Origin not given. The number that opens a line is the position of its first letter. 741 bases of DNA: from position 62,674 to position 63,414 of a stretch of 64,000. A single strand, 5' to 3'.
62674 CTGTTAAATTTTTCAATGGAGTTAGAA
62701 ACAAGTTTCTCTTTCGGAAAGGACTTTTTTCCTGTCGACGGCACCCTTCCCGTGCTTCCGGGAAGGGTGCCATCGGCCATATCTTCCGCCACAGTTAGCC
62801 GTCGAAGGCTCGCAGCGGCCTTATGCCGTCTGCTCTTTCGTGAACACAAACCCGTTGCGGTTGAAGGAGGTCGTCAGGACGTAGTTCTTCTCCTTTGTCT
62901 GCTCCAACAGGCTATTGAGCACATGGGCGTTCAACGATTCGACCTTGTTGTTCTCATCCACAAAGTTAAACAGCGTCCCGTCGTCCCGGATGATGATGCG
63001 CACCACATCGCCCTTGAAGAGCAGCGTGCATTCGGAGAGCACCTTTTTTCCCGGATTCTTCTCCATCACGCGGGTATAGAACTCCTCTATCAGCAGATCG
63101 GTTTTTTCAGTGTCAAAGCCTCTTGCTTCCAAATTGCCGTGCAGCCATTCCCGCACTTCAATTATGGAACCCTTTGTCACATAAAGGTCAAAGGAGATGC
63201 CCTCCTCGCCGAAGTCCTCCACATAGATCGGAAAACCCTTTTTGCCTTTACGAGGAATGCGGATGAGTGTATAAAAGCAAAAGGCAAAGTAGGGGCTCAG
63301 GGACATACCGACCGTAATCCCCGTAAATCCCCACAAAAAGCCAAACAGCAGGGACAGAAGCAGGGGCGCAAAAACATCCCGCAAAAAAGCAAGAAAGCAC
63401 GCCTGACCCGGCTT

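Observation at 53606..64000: Lower-GC block: acyl-AMP ligase, carrier protein and stand-alone condensation domain with dedicated exporters (lipo-amide type biosynthetic cluster)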

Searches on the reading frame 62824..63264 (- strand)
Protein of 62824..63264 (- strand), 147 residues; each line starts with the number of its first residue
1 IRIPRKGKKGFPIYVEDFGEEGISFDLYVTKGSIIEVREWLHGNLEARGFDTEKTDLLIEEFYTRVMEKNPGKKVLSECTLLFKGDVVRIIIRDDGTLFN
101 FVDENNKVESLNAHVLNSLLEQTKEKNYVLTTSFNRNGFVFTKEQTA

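Call 56: search_solved_structures(query=window:62824-63264:-, max_evalue=10)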
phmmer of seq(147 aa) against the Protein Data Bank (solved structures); distinct sequences matched with E-value up to 10: 0.

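Call 57: search_protein_families(library=pfam, proteins=[window:62824-63264:-], max_evalue=10)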
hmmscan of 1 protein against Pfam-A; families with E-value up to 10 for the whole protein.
seq(147 aa): 0 families
